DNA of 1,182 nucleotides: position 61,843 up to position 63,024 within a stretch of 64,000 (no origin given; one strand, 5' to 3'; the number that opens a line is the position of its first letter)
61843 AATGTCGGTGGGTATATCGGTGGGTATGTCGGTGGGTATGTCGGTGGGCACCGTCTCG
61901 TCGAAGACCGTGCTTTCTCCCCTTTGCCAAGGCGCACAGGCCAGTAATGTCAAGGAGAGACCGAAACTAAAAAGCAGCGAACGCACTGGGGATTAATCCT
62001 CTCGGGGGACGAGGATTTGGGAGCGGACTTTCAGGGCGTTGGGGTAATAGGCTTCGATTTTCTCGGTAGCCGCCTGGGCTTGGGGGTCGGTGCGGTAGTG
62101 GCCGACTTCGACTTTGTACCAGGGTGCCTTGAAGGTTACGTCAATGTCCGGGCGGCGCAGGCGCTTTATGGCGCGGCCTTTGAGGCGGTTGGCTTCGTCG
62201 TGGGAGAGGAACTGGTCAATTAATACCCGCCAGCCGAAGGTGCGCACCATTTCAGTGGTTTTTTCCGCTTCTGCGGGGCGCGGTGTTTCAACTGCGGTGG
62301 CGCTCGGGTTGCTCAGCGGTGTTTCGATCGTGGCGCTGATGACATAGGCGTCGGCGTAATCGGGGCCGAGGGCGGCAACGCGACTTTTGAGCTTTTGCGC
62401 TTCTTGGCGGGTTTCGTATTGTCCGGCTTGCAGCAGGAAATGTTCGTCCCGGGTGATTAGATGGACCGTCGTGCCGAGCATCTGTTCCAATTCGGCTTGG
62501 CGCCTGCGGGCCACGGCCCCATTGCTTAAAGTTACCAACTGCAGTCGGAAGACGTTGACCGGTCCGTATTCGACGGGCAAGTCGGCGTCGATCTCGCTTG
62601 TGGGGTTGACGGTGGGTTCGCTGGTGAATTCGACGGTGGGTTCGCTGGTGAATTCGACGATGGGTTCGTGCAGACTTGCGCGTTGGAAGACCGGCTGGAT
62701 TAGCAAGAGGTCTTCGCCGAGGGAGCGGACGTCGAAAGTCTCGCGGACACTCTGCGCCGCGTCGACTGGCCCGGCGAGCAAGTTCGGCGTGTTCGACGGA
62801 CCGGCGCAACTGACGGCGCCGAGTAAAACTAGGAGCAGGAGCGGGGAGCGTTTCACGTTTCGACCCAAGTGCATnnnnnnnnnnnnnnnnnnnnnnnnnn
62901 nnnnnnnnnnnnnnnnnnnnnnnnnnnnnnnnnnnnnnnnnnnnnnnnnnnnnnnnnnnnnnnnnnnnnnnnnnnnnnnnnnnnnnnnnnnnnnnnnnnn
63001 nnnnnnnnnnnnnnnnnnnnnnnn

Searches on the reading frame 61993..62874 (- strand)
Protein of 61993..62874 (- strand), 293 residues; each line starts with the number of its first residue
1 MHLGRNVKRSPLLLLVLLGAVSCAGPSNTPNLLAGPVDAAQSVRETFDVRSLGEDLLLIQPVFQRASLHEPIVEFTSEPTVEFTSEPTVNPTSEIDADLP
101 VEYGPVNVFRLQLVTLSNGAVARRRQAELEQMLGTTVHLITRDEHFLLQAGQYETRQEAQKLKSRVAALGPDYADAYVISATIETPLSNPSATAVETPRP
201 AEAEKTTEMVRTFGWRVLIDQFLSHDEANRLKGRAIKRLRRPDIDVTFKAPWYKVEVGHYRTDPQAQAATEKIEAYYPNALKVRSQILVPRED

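Call 9: search_protein_families(library=pfam, proteins=[window:61993-62874:-], max_evalue=0.001)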
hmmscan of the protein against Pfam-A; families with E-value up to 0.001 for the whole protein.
window:61993-62874:- (293 aa): 1 family
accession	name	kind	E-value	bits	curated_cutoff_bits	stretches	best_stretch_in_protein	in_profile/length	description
PF05036.18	SPOR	-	4e-13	49.9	21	1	108-170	4-69/76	SPOR domain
